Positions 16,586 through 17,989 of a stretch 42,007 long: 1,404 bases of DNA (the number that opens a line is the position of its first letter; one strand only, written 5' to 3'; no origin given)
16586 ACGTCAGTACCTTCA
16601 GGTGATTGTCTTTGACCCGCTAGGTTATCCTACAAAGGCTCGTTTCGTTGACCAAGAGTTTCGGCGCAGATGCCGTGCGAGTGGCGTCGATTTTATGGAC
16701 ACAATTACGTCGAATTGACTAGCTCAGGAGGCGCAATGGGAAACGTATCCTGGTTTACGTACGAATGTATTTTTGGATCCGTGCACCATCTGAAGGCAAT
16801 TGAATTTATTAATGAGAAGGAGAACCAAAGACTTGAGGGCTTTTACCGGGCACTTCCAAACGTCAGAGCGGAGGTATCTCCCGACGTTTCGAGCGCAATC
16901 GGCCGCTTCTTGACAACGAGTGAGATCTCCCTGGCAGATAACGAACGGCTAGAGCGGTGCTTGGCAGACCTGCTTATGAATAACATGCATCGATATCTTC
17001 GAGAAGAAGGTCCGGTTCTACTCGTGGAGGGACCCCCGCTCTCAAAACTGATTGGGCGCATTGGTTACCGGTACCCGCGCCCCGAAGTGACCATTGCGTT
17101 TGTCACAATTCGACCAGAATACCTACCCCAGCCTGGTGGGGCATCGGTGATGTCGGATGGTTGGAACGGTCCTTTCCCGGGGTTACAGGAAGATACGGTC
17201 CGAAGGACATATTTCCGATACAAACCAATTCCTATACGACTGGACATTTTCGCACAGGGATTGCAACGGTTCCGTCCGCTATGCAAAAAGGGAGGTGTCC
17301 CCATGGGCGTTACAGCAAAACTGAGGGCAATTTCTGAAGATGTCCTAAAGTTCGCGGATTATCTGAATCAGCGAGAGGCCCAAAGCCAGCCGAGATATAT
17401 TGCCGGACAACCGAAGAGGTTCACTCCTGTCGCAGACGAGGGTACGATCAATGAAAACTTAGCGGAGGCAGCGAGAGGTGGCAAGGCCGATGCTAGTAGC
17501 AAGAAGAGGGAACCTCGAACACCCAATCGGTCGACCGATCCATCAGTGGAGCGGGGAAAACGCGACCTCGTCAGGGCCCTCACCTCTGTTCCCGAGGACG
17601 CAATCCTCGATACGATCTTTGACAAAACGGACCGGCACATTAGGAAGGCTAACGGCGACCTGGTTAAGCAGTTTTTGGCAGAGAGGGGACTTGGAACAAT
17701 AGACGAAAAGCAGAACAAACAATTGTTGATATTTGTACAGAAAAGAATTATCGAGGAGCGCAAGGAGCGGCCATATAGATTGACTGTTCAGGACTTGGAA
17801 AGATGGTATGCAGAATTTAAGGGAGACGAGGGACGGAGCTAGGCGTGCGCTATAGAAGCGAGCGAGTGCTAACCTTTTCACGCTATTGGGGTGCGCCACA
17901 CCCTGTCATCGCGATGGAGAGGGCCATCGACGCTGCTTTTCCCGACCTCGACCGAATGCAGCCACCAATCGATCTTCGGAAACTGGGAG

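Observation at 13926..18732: Candidate undescribed three-gene defence-like operon: SIR2 / SAMHD1-type-HD fusion, an orphan protein and an ImmA/IrrE metalloprotease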

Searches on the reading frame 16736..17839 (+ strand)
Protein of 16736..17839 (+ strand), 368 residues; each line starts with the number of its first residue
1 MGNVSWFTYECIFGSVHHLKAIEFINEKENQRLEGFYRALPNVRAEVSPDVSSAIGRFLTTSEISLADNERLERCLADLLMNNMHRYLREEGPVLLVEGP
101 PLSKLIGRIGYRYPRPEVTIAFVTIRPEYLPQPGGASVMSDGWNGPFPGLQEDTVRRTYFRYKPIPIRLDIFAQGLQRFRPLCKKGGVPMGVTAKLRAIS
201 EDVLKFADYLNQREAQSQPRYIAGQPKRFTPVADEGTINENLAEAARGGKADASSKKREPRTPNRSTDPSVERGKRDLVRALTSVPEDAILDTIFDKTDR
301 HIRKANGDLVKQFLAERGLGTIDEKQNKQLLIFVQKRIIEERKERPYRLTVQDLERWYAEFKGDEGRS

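Call 3: search_protein_families(library=pfam, proteins=[window:16736-17839:+], max_evalue=0.1)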
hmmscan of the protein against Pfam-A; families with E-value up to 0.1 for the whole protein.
window:16736-17839:+ (368 aa): 0 families

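Call 4: search_protein_families(library=padloc, proteins=[window:16736-17839:+], max_evalue=0.1)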
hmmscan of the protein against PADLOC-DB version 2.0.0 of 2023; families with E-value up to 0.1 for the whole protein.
window:16736-17839:+ (368 aa): 0 families

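Call 5: search_protein_families(library=ncbifam, proteins=[window:16736-17839:+], max_evalue=0.1)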
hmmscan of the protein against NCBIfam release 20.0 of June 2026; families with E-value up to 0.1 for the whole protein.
window:16736-17839:+ (368 aa): 0 families

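Call 30: find_homologous_proteins(query=window:16736-17839:+)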
Query window:16736-17839:+ (368 aa): 12 proteins with E <= 0.001 among 3751 candidates.
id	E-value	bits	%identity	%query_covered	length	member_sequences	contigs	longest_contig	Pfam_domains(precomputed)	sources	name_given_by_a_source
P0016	1.9e-246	835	100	100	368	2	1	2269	-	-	-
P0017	6.2e-52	195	38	98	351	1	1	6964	-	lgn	-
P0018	4.3e-47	179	36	98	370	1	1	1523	-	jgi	jgi:hypothetical protein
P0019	6.9e-46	175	36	91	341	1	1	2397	-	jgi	jgi:hypothetical protein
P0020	1.3e-45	174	34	95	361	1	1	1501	-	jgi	jgi:hypothetical protein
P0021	8.4e-45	171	44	58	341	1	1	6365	-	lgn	-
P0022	1.8e-44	170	34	96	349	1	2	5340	-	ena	-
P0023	1.1e-40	158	33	99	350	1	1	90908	-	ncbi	-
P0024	4.8e-39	152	32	92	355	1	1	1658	-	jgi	jgi:hypothetical protein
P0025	1.4e-38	151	32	98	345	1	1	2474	-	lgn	-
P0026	3.4e-33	133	30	88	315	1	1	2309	-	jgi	jgi:hypothetical protein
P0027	8.2e-29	119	41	47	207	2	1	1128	-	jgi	jgi:hypothetical protein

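Call 31: find_encoding_contigs(protein=P0023, flank=10000, max_places=2)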
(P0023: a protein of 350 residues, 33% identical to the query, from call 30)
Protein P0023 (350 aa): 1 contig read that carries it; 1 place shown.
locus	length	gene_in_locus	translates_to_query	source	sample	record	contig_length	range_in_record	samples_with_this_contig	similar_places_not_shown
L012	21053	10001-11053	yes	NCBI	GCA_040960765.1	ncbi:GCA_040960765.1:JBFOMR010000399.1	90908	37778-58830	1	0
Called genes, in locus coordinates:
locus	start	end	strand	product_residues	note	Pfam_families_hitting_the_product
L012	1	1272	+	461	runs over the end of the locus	PF02775:TPP_enzyme_C, PF01558:POR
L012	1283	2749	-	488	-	PF13487:HD_5, PF01966:HD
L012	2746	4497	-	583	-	PF03130:HEAT_PBS (faint), PF13646:HEAT_2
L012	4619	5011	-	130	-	PF02661:Fic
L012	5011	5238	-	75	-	-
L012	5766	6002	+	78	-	PF09957:VapB_antitoxin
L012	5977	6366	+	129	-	PF01850:PIN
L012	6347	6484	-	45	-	-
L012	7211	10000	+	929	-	PF01966:HD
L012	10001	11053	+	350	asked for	-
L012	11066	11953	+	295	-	PF06114:Peptidase_M78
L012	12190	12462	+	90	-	PF02604:PhdYeFM_antitox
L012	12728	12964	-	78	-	PF10040:CRISPR_Cas6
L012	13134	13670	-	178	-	PF01230:HIT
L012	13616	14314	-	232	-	PF03167:UDG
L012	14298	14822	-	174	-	PF02367:TsaE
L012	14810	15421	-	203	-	-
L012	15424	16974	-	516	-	PF03853:YjeF_N, PF01256:Carb_kinase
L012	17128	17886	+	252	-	PF01209:Ubie_methyltran, PF03848:TehB, PF02353:CMAS (weak), PF13489:Methyltransf_23, PF13847:Methyltransf_31, PF08241:Methyltransf_11, PF08242:Methyltransf_12, PF13649:Methyltransf_25, +2 more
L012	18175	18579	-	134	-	PF01850:PIN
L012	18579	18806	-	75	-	PF04014:MazE_antitoxin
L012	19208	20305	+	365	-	PF01699:Na_Ca_ex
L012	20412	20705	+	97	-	PF02686:GatC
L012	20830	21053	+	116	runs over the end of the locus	PF02261:Asp_decarbox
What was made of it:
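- L012 has VapBC, Fic, Phd and MazE-PIN modules and a Cas6 fragment nearby (call 31).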

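Call 32: find_encoding_contigs(protein=P0022, flank=6000, max_places=2)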
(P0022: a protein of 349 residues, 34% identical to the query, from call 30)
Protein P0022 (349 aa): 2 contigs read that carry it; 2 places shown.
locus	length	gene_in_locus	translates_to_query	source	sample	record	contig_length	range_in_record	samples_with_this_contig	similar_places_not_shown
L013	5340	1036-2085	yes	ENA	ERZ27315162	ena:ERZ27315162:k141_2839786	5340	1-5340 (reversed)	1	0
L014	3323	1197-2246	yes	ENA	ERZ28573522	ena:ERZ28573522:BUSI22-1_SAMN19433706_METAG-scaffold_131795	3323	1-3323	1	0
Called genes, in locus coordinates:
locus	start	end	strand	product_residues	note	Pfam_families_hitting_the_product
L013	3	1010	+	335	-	?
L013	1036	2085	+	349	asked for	-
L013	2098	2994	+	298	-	PF06114:Peptidase_M78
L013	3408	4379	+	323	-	PF13483:Lactamase_B_3, PF12706:Lactamase_B_2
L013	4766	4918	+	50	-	-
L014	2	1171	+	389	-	?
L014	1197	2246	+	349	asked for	-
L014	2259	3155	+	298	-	PF06114:Peptidase_M78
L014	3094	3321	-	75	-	?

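Call 50: predict_structure(alignment_id=A3)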
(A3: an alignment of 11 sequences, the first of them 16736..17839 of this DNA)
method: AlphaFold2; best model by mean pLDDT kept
length: 368 residues; sequences in the alignment: 11
mean_pLDDT: 65.3   pTM: 0.53
mean pLDDT of the five models: 65.3, 64.3, 63.0, 62.0, 59.6
residues with pLDDT >= 90: 44; 70-90: 154; 50-70: 66; < 50: 104
segments of 3 or more residues with pLDDT < 50: 43-63, 134-137, 149-153, 218-285, 365-368
pLDDT, mean of each block of 10 residues (from residue 1): 82 80 90 84 43 34 61 82 87 87 64 78 84 54 68 65 86 75 88 90 93 67 25 28 29 26 28 25 43 57 77 82 73 75 65 83 53
secondary structure, 60 per line:
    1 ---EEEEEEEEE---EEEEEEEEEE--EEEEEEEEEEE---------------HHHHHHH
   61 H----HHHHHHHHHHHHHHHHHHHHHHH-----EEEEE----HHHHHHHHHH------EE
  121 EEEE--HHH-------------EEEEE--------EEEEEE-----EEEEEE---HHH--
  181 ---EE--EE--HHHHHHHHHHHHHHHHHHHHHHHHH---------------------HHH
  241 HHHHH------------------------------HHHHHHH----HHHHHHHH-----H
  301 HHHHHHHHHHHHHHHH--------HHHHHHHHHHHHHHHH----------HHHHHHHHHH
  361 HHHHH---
elements in order: E4-12 E16-25 E28-38 H54-61 H66-88 E94-98 H103-112 E119-124 E143-147 E156-161 E167-172 H192-216 H238-245 H276-282 H287-294 H300-316 H325-340 H351-365
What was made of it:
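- The C-module is an all-helical unit of about 85 aa (call 50).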

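Call 53: fold_search(model_id=the predicted structure, library=pdb)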
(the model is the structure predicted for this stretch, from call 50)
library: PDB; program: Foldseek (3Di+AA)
matches with E <= 10: 695; with E <= 0.001: 26
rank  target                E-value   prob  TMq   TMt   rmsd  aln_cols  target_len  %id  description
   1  3ga2                  9.2e-05  1.00  0.25  0.34  10.0       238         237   12  Crystal structure of the Endonuclease_V (BSU36170) from Bacillus subtilis, Northeast Structural Genomics Consortium Targ (released 2009-02-24)
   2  9qcc_X                1.6e-04  0.99  0.21  0.17   8.4       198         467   11  Activated XauSPARDA filament assembly with bound dsDNA substrate (released 2025-12-17)
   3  5aoy                  2.9e-04  0.98  0.22  0.31  11.5       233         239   14  Structure of mouse Endonuclease V (released 2016-05-04)
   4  6ozh_D                3.8e-04  0.99  0.24  0.33  10.1       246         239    9  Crystal structure of Ciona intestinalis (Ci) Endonuclease V in complex with a 24mer DNA containing an inosine followed (released 2019-09-04)
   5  6ozh_C                3.8e-04  0.99  0.23  0.32  10.2       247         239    8  Crystal structure of Ciona intestinalis (Ci) Endonuclease V in complex with a 24mer DNA containing an inosine followed (released 2019-09-04)
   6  9qcc_V                3.8e-04  0.96  0.19  0.16  10.9       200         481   13  Activated XauSPARDA filament assembly with bound dsDNA substrate (released 2025-12-17)
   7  4xpu_A                4.1e-04  1.00  0.25  0.39   8.2       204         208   10  The crystal structure of EndoV from E.coli (released 2015-08-19)
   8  6ozk_A                4.1e-04  0.99  0.24  0.32   9.7       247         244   12  Crystal structure of Mus musculus (Mm) Endonuclease V in complex with a 23mer RNA oligo containing an inosine after 68 (released 2019-09-04)
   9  6ozf_B                4.3e-04  0.99  0.23  0.33  10.2       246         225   11  Crystal structure of Thermotoga maritima (Tm) Endonuclease V (D110N) in complex with a 12mer DNA containing an inosine (released 2019-09-04)
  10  9qcc_B                4.6e-04  0.95  0.20  0.16  11.0       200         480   13  Activated XauSPARDA filament assembly with bound dsDNA substrate (released 2025-12-17)
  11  3hd0_B                4.9e-04  1.00  0.25  0.37   8.9       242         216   13  Crystal structure of Tm1865, an Endonuclease V from Thermotoga Maritima (released 2009-07-14)
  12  6ozp_A                5.2e-04  0.99  0.25  0.34   9.5       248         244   12  Crystal structure of Mus musculus (Mm) Endonuclease V in complex with a 23mer RNA oligo containing an inosine after a  (released 2019-09-04)
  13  6ozq_B                5.2e-04  0.98  0.22  0.30  10.4       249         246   13  Crystal structure of Mus musculus (Mm) Endonuclease V (K155M) in complex with a 23mer RNA oligo containing an inosine  (released 2019-09-04)
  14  6ozm_A                5.5e-04  0.98  0.23  0.31  11.0       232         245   13  Crystal structure of Mus musculus (Mm) Endonuclease V in complex with a 23mer RNA oligo containing an inosine after a  (released 2019-09-04)
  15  6ozg_B                5.8e-04  0.97  0.21  0.31  10.9       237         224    9  Crystal structure of Thermotoga maritima (Tm) Endonuclease V (E89Q) in complex with a 12mer DNA containing an inosine  (released 2019-09-04)
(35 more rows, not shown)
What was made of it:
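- Closest known: Short pAgo SPARSA. Same: Gene 2's N-domain matches PIWI domains of SPARDA and TtAgo as well as EndoV (E 1e-4 to 2e-3; call 53).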

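Call 63: search_solved_structures(query=A3, max_evalue=10)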
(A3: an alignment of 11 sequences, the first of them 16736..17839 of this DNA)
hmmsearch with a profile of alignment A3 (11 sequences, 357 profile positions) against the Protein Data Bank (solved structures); distinct sequences matched with E-value up to 10: 1.
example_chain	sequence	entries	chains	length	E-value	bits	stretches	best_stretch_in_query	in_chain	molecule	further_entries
3ntv_A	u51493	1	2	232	0.73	12.4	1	258-347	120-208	MW1564 protein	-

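Call 78: search_protein_representatives(alignment_id=A3)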
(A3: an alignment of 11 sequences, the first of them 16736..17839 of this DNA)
Query: 11 sequences, 357 profile positions. Proteins with E-value up to 0.001 (for the whole library): 104; up to 1e-10: 43; up to 1e-30: 12. The best 104 are listed.
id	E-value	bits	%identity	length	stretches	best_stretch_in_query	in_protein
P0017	1.1e-141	488.9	-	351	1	1-356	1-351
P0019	2.3e-139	481.2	-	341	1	1-355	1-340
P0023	9.8e-138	475.8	-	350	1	1-356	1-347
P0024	1.7e-137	475.0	-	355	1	1-356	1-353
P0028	1.2e-97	344.0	-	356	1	1-354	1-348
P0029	4.1e-94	332.3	-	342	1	1-353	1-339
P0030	5.0e-87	309.0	-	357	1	1-355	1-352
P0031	1.0e-77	278.4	-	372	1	21-354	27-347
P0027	2.3e-68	247.6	-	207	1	6-186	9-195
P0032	3.4e-57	210.9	-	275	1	1-258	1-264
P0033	6.9e-50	186.8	-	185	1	32-183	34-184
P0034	9.8e-33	130.4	-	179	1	192-355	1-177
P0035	3.2e-23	99.1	-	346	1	67-182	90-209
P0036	1.2e-20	90.7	-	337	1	43-199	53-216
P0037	1.5e-20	90.3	-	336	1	49-177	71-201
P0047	1.9e-14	70.2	-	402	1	166-354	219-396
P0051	2.9e-13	66.4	-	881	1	228-352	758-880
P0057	6.9e-12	61.8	-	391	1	234-355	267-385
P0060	3.0e-11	59.7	-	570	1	238-354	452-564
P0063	6.2e-11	58.7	-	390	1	175-355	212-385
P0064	7.9e-11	58.3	-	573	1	251-355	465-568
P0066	2.1e-10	56.9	-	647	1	223-354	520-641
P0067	2.2e-10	56.9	-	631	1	215-355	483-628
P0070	4.1e-10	56.0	-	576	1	229-355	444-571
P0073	1.0e-09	54.7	-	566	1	210-354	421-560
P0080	2.2e-08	50.3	-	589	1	192-352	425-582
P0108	1.3e-05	41.2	-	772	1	261-356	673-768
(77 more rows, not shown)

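Call 80: search_protein_families(library=pfam, proteins=[P0051, P0060, P0064, P0066, P0067, P0070, P0073, P0080, P0108, P0047], max_evalue=0.01)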
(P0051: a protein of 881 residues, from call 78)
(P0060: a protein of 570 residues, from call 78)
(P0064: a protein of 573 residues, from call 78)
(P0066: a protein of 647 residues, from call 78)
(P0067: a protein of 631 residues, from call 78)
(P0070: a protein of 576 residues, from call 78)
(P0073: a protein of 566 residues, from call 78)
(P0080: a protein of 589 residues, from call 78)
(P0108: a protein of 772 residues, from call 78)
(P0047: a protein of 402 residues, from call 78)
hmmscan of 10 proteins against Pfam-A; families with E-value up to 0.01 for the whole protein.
P0051 (881 aa): 1 family
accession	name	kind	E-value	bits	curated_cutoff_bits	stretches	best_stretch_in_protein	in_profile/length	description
PF01966.28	HD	-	0.00061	20.5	22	1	110-147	15-52/116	HD domain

P0060 (570 aa): 0 families

P0064 (573 aa): 0 families

P0066 (647 aa): 2 families
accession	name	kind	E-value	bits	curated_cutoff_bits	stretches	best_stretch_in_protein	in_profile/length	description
PF19276.4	HD_assoc_2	-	1.4e-06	28.4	23.1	1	240-437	23-198/222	HD associated region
PF01966.28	HD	-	0.00025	21.7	22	1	46-88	23-68/116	HD domain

P0067 (631 aa): 0 families

P0070 (576 aa): 0 families

P0073 (566 aa): 0 families

P0080 (589 aa): 0 families

P0108 (772 aa): 2 families
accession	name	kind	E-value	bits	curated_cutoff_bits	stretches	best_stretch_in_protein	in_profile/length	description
PF01966.28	HD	-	5.6e-05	23.8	22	1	130-177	24-73/116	HD domain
PF08668.18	HDOD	-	0.0073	16.2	22.9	0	131-184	119-174/196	HDOD domain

P0047 (402 aa): 0 families

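Call 82: find_encoding_contigs(protein=P0066, flank=6000, max_places=4)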
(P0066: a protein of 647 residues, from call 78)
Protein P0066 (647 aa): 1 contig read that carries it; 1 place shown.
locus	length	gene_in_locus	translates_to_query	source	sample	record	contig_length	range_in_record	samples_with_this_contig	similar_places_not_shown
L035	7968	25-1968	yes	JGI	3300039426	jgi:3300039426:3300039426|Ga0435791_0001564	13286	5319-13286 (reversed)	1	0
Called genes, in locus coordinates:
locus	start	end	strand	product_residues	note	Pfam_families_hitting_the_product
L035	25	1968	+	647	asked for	PF19276:HD_assoc_2 (weak)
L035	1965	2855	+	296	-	PF06114:Peptidase_M78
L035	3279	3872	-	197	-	-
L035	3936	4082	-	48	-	-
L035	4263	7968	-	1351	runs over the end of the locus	-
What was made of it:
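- Stand-alone HD-C-module proteins pair with the same protease without any SIR2 domain (calls 80, 82), which points to HD as the regulated activity.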

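Call 90: search_protein_families(library=padloc, proteins=[P0060, P0067, P0057, P0066, P0051, P0108, P0080, P0063, L035:1965-2852:+], max_evalue=0.001)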
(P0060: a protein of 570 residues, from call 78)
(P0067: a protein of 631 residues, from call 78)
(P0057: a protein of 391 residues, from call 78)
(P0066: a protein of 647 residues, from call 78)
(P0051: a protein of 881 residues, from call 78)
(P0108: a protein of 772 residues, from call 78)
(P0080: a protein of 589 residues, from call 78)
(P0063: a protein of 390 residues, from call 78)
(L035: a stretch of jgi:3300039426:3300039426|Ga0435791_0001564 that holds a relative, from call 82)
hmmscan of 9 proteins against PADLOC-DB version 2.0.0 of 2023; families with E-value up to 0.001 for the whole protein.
P0060 (570 aa): 0 families

P0067 (631 aa): 0 families

P0057 (391 aa): 0 families

P0066 (647 aa): 0 families

P0051 (881 aa): 1 family
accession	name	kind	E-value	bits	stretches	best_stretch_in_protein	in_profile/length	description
PDLC02374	dGTPase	-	0.00031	18.2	1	61-153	73-132/395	-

P0108 (772 aa): 1 family
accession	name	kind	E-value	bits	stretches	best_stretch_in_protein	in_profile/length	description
PDLC02374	dGTPase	-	8.7e-10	36.5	1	29-161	48-128/395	-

P0080 (589 aa): 1 family
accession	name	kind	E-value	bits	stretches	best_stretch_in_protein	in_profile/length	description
PDLC00180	HamB1|HamB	-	0.00026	17.7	1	142-263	531-653/709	DEAD-box helicase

P0063 (390 aa): 0 families

L035:1965-2852:+ (296 aa): 7 families
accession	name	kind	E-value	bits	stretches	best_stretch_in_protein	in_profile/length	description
PDLC04141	capP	-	8e-21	72.6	1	34-238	17-211/242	capP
PDLC03944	RmrA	-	1.1e-05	22.7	1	70-150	182-252/384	-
PDLC03954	RmrA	-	3.5e-05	20.9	1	41-99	161-221/380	-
PDLC03947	RmrA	-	6.9e-05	19.8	1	40-148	160-259/383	-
PDLC04776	PDC-M69B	-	0.00028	18.6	1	74-151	69-139/272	-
PDLC03949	RmrA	-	0.00029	17.8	1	50-181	154-265/363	-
PDLC03950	RmrA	-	0.00058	17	1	51-123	162-227/369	-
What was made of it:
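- Closest known: Bacterial defence dGTPase and animal SAMHD1. Same: The related HD-C-module protein P0108 hits the PADLOC dGTPase model at 8.7e-10 (call 90).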

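Call 94: search_dna_similar(query=window:16736-17839:+, collection=plasmids, mode=protein, max_evalue=0.001, max_rows=12)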
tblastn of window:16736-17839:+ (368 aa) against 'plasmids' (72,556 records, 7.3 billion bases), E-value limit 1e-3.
No match.

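Call 99: fold_search(model_id=the predicted structure, library=viral)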
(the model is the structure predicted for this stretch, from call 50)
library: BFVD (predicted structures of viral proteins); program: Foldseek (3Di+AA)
matches with E <= 10: 636; with E <= 0.001: 0
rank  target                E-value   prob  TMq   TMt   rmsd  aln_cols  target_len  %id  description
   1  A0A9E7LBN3            6.2e-03  0.85  0.17  0.28   7.3       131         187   14  (no name in the UniProt tables at hand)
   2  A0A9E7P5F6            7.4e-03  0.99  0.19  0.24   5.9       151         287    8  (no name in the UniProt tables at hand)
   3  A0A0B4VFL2            7.4e-03  0.35  0.16  0.12  27.4       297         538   10  Uncharacterized protein [Tipula oleracea nudivirus]
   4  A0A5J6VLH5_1          1.3e-02  0.15  0.12  0.07  26.8       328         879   11  Uncharacterized protein [Megaviridae environmental sample]
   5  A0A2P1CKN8            1.3e-02  0.98  0.19  0.30   5.9       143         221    9  RNAseH [Pantoea phage vB_PagS_Vid5]
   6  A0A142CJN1            1.8e-02  0.96  0.16  0.29   4.4       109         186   11  (no name in the UniProt tables at hand)
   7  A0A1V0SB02            3.5e-02  0.41  0.17  0.23   8.4       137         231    9  Peptide chain release factor 1 eRF1 [Catovirus CTV1]
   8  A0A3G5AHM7            3.7e-02  0.54  0.17  0.16   6.7       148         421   11  Reverse transcriptase Ty1/copia-type domain-containing protein [Sylvanvirus sp.]
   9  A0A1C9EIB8            4.4e-02  0.47  0.15  0.21   7.8       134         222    8  Resolvase [Rhodococcus phage ChewyVIII]
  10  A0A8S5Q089            4.4e-02  0.08  0.09  0.06  44.4       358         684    8  Nucleoid-associated protein [Siphoviridae sp. ctR5S1]
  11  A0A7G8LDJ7            4.7e-02  0.06  0.08  0.12  21.2       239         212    9  (no name in the UniProt tables at hand)
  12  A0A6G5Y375            6.0e-02  0.07  0.09  0.13  19.6       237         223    9  (no name in the UniProt tables at hand)
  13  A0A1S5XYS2            7.1e-02  0.80  0.15  0.29  10.8       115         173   10  (no name in the UniProt tables at hand)
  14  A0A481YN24            7.1e-02  0.33  0.14  0.33   8.0       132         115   13  Uncharacterized protein [Pithovirus LCDPAC01]
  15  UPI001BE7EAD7         8.5e-02  0.28  0.17  0.10  10.4       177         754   12  (no name look-up for this kind of identifier)
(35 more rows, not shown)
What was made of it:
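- On Endonuclease V / PIWI (RNase H-like fold) for gene 2: Weak RNaseH and RuvC hits appear in BFVD (call 99).
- Tried and rejected: The BFVD viral fold library gave nothing significant for gene 2 (call 99).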

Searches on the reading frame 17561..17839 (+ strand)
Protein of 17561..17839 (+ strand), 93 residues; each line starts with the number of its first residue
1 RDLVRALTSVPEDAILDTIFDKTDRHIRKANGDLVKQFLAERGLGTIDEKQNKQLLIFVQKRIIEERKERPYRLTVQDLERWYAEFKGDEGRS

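Call 61: search_protein_families(library=pfam, alignment_id=A4, max_evalue=5)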
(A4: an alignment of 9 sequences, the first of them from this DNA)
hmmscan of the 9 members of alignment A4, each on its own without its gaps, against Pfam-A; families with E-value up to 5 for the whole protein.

A. member 1, seq(93 aa): 0 families

B. families by the number of members that match (of 9 scanned): 6 families
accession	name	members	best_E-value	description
PF03235.19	GmrSD_N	1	0.053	GmrSD restriction endonuclease, N-terminal domain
PF13547.12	GTA_TIM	1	0.053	GTA TIM-barrel-like domain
PF19915.4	bpX0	1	0.12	MoxR-vWA-beta-propeller ternary system domain bpX0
PF18296.6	MID_MedPIWI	1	0.17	MID domain of medPIWI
PF22597.2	DYN_lid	1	0.26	Dynein heavy chain, ATPase lid domain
PF07308.18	DUF1456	1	0.28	Protein of unknown function (DUF1456)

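Call 62: search_solved_structures(query=A4, max_evalue=10)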
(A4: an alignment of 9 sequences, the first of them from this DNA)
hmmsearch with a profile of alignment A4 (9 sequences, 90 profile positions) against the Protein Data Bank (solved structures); distinct sequences matched with E-value up to 10: 5.
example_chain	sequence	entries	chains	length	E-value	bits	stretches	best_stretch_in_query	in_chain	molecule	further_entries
6p4f_B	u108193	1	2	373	0.2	15.2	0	50-81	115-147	Endonuclease Bax1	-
6p4w_B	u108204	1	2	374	0.2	15.2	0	50-81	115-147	Endonuclease Bax1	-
6p4o_B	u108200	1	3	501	0.45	14.1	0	50-81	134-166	Endonuclease Bax1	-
3bf8_A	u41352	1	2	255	1.4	12.5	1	11-46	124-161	Esterase YbfF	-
3bf7_A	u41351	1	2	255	1.4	12.5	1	11-46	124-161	Esterase YbfF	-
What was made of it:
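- Tried and rejected: Gene 2 and its C-module have no significant hit in Pfam or in PDB sequence profiles (calls 3, 61-63).
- The fold of the C-module is unidentified (calls 61-63).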
